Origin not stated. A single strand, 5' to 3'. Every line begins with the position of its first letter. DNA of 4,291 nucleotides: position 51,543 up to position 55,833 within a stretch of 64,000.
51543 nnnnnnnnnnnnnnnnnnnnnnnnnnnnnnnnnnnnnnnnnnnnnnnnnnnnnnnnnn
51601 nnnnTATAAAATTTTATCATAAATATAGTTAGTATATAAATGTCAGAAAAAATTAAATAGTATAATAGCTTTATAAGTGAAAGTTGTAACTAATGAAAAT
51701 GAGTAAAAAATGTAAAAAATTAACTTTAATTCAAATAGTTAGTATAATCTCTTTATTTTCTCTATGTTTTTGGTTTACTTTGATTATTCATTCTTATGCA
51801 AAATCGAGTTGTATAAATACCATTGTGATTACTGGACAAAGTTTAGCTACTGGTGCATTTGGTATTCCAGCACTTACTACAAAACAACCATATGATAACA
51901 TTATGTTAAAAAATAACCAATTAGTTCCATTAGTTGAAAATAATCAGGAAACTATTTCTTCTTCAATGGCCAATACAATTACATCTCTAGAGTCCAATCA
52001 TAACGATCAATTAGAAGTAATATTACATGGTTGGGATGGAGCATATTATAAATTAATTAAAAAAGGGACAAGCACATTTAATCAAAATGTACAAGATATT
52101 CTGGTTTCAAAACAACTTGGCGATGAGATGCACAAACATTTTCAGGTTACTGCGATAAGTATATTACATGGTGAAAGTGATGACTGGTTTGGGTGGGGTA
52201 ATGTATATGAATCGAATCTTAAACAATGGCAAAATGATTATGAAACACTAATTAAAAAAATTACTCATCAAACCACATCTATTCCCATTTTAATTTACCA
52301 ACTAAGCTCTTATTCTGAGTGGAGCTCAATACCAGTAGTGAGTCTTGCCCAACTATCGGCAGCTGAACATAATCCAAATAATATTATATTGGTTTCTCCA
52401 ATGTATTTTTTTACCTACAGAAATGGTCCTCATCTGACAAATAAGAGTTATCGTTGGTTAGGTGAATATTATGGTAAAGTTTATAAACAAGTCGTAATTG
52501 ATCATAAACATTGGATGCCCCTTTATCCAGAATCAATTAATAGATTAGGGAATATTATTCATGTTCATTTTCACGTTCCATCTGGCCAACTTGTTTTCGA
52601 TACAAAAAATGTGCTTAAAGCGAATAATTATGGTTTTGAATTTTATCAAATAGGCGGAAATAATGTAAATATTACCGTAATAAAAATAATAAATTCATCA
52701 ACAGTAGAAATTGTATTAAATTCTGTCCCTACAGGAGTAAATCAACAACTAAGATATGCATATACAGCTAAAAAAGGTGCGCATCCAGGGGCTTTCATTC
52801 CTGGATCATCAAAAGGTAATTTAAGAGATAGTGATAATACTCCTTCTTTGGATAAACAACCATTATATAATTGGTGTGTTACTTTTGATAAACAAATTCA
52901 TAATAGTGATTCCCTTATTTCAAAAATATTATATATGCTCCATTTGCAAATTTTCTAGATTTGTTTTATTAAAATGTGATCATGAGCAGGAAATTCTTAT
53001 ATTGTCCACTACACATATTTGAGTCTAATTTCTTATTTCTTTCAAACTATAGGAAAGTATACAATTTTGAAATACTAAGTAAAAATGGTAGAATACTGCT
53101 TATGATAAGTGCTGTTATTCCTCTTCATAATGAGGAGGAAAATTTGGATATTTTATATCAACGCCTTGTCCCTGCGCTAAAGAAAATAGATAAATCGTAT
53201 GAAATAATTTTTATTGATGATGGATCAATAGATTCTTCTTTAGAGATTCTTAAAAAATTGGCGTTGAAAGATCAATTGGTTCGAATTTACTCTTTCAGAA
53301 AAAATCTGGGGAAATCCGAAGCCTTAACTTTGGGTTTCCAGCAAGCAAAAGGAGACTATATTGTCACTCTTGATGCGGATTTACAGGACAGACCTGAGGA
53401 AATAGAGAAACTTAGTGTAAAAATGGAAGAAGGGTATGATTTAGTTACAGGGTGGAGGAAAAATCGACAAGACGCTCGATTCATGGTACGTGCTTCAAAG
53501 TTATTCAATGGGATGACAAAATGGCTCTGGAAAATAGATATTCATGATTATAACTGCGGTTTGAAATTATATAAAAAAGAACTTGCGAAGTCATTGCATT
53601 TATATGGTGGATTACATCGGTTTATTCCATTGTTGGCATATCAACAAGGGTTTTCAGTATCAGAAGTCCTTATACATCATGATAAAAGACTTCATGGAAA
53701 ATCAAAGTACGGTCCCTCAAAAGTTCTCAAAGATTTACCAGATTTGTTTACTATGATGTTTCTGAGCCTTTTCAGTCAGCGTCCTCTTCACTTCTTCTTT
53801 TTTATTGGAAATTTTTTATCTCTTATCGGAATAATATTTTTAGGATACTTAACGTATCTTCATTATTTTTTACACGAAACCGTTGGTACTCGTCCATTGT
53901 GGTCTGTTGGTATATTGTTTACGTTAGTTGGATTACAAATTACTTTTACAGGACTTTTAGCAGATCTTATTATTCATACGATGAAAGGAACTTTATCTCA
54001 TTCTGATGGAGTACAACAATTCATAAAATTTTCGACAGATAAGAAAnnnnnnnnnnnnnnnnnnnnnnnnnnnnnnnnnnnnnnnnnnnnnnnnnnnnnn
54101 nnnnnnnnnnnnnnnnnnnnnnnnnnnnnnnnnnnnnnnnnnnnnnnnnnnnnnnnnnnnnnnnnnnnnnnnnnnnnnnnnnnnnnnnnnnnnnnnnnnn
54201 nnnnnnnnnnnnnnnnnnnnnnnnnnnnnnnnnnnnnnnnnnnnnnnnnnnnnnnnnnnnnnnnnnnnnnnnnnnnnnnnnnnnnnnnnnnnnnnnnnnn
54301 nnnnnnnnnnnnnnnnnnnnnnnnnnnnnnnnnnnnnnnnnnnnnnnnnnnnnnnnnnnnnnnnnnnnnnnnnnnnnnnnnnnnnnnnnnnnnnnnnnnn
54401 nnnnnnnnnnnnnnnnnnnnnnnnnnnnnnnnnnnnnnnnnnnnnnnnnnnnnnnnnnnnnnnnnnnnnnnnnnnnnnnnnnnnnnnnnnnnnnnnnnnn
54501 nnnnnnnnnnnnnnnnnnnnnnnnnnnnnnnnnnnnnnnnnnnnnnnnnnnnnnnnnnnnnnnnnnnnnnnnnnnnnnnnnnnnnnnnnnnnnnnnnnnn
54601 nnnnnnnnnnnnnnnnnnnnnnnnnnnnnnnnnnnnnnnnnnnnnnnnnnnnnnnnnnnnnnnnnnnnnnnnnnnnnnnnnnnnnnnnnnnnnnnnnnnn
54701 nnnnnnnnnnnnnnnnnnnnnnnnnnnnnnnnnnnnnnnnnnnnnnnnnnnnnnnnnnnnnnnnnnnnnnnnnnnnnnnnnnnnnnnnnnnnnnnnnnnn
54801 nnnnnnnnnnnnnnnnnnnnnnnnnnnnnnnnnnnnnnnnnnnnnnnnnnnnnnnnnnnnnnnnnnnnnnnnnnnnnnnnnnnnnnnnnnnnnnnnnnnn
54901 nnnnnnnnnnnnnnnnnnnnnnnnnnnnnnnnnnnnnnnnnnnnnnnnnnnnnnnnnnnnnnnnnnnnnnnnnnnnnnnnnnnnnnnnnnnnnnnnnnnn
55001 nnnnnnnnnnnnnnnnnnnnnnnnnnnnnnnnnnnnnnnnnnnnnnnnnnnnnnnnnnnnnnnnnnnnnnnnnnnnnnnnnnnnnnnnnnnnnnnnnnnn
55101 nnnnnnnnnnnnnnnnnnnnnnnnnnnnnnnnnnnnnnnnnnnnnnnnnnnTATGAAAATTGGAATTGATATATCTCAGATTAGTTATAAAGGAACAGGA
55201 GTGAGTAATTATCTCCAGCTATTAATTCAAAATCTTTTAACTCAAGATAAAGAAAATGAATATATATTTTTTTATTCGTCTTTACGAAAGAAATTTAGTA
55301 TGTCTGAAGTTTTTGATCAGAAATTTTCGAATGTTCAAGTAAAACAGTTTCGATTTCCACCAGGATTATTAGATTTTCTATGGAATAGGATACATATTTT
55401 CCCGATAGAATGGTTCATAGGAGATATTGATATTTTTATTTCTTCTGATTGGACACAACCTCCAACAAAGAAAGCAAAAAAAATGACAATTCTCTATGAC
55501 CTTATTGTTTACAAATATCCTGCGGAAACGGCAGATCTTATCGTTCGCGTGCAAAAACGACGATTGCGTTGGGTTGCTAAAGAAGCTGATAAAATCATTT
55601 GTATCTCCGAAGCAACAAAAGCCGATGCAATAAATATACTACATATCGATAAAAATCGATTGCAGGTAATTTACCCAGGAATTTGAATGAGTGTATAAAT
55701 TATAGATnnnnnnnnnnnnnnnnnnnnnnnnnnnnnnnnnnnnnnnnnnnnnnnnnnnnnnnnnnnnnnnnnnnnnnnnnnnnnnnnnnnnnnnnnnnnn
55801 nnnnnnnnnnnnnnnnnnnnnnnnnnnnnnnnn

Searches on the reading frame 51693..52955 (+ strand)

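Call 3: search_protein_families(library=pfam, proteins=[window:51693-52955:+], max_evalue=0.1)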
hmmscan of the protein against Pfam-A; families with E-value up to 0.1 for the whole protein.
window:51693-52955:+ (421 aa): 2 families
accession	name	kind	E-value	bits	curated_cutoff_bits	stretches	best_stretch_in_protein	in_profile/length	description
PF03629.24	SASA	-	5.7e-05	23.3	24.8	1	85-264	61-224/226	Carbohydrate esterase, sialic acid-specific acetylesterase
PF14678.12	FANCI_S4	-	0.071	12.7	25.3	0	108-208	181-215/250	FANCI solenoid 4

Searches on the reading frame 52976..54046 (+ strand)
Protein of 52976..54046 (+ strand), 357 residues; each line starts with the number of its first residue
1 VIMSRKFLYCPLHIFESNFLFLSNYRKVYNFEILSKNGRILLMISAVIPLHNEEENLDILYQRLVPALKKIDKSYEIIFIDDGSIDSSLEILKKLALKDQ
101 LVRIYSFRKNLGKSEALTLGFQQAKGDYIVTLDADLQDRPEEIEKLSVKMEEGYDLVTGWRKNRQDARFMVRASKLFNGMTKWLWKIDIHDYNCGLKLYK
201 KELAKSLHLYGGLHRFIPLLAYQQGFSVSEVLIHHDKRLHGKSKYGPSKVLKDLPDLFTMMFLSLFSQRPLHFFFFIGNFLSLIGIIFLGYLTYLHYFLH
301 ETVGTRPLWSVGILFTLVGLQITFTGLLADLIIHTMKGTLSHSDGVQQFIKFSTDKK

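Call 3: search_protein_families(library=pfam, proteins=[window:52976-54046:+], max_evalue=0.1)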
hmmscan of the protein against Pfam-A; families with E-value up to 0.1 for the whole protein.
window:52976-54046:+ (357 aa): 7 families
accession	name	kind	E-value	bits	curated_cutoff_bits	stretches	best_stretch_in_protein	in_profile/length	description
PF00535.33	Glycos_transf_2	-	2.3e-32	112.7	23.3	1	45-205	1-165/168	Glycosyl transferase family 2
PF10111.15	Glyco_tranf_2_2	-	2.9e-10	40.5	27.3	1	45-146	1-102/276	Glycosyltransferase like family 2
PF13506.12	Glyco_transf_21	-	0.00063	19.7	21.7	1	115-181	20-87/174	Glycosyl transferase family 21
PF13704.12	Glyco_tranf_2_4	-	0.019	15.9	27.5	1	76-135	21-81/98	Glycosyl transferase family 2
PF13641.12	Glyco_tranf_2_3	-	0.028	14.9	27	1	45-172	4-134/230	Glycosyltransferase like family 2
PF25795.1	TPR_XPO7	-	0.038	13.6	27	1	20-98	135-206/242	Exportin-7-like, TPR repeats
PF13733.12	Glyco_transf_7N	-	0.082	13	27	0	44-81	49-86/134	N-terminal region of glycosyl transferase group 7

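Call 66: search_solved_structures(query=window:52976-54046:+, max_evalue=0.001)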
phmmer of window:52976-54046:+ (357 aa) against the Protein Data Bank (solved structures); distinct sequences matched with E-value up to 0.001: 19.
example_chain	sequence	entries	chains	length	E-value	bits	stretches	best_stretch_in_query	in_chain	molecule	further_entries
9hwj_A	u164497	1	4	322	3.3e-44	154.9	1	43-332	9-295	Undecaprenyl-phosphate 4-deoxy-4-formamido-L-arabinose transferase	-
9bhc_C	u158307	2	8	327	1.1e-43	153.2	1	43-332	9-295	Undecaprenyl-phosphate 4-deoxy-4-formamido-L-arabinose transferase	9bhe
8vxh_A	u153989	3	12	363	1.4e-43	152.8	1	43-332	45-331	Undecaprenyl-phosphate 4-deoxy-4-formamido-L-arabinose transferase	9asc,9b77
9nye_A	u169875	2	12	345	3.4e-32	115.4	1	41-331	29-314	Glycosyltransferase sll0501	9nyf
5ekp_C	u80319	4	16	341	3.5e-32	115.4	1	41-331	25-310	Uncharacterized glycosyltransferase sll0501 | Glycosyltransferase sll0501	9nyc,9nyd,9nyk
5eke_A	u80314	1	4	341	4.4e-32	115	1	41-331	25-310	Uncharacterized glycosyltransferase sll0501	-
5mlz_A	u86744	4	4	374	1.5e-17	67.3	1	42-260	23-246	Dolichol monophosphate mannose synthase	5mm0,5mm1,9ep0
2z87_A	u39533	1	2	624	4.6e-09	39.3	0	42-164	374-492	Chondroitin synthase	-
2z86_A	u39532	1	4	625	4.6e-09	39.3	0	42-164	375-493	Chondroitin synthase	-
5hea_A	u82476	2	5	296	1.5e-07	34.4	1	43-177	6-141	Putative glycosyltransferase (GalT1)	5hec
8vh7_A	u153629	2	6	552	1.2e-06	31.4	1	43-145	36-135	Heparosan synthase B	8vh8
8viw_A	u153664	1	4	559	1.3e-06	31.3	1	43-145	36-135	Heparosan synthase B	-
8bz8_A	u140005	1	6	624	1.1e-05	28.2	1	40-160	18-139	Glycosyltransferase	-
8bz4_A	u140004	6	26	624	1.1e-05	28.2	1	40-160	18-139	Glycosyltransferase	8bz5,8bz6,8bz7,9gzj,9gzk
6p61_A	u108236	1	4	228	0.0001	25.1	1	45-136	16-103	Glycosyltransferase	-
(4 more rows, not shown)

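Call 79: search_protein_families(library=ncbifam, proteins=[window:52976-54046:+], max_evalue=0.05)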
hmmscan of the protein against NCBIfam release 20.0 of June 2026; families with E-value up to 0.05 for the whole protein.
window:52976-54046:+ (357 aa): 24 families
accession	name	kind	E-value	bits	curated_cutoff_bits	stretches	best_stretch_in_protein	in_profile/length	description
NF007986.1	PRK10714.1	equivalog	1.5e-51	175.3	529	1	44-332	8-293/316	undecaprenyl-phosphate 4-deoxy-4-formamido-L-arabinose transferase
NF047588.1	GlcsyltransPgfSStrep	equivalog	1.2e-36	126.5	500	1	43-332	2-287/308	glycosyltransferase PgfS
TIGR04182.1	glyco_TIGR04182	equivalog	7.9e-18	64.8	325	1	45-338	3-288/293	S-layer glycoprotein N-glycosyltransferase AglJ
TIGR03937.1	PgaC_IcaA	equivalog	4.7e-16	58.7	422.3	1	21-135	24-135/407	poly-beta-1,6-N-acetyl-D-glucosamine synthase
NF007482.0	PRK10073.1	equivalog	2.8e-13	49.6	423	1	43-146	7-106/334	glycosyltransferase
NF047683.1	TeichurnBiosyTuaG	equivalog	2.2e-10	40.6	400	1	44-150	8-111/252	teichuronic acid biosynthesis protein TuaG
TIGR04283.1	glyco_like_mftF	equivalog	6.9e-10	38.9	182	1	44-150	1-97/221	TIGR04283 family arsenosugar biosynthesis glycosyltransferase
NF041875.1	EPS_EpsD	equivalog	1.1e-09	38.2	370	1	45-145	2-99/325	exopolysaccharide biosynthesis glycosyltransferase EpsD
NF010496.0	PRK13915.1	equivalog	5.4e-08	32.3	262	1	42-140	31-131/307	glucosyl-3-phosphoglycerate synthase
TIGR03111.1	glyc2_xrt_Gpos1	hypoth_equivalog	2.8e-07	29.7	363.95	1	41-154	48-160/439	TIGR03111 family XrtG-associated glycosyltransferase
NF050050.1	ProtGlycPglI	equivalog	6.3e-07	29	500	1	59-159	16-117/306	GalNAc(5)-diNAcBac-PP-undecaprenol beta-1,3-glucosyltransferase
NF045692.1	OglycostaseCruG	equivalog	1.4e-06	27.5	600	1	38-158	37-161/386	2'-O-glycosyltransferase CruG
TIGR03965.1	mycofact_glyco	equivalog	1.8e-06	27.1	280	1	44-147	76-176/467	mycofactocin biosynthesis glycosyltransferase MftF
NF041391.1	DPhHxTase_Halo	equivalog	2.3e-06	26.7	375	1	72-247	22-194/213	dolichyl-phosphate hexose transferase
NF058614.1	PPMAGASynPpgS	equivalog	5.3e-06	26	370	1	65-209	19-167/226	polyprenyl-phospho-N-acetylgalactosaminyl synthase PpgS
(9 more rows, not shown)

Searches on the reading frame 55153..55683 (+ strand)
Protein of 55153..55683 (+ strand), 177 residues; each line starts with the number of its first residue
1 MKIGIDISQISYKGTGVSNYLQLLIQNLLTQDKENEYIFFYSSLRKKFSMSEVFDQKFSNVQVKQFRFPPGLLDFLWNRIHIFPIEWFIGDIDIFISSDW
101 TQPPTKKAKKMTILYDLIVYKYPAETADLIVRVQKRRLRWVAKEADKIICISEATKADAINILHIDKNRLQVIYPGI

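Call 3: search_protein_families(library=pfam, proteins=[window:55153-55683:+], max_evalue=0.1)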
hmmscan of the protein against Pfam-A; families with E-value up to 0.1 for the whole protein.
window:55153-55683:+ (177 aa): 3 families
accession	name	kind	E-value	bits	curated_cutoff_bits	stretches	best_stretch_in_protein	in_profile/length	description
PF13439.12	Glyco_transf_4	-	1.4e-09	38.6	28.5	1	16-177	3-166/170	Glycosyltransferase Family 4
PF13579.12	Glyco_trans_4_4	-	0.0049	17.6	29.7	1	133-176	116-158/158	Glycosyl transferase 4-like domain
PF14026.12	SCO4226-like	-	0.098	13.3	28.5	0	140-163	39-62/76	Nickel responsive protein SCO4226-like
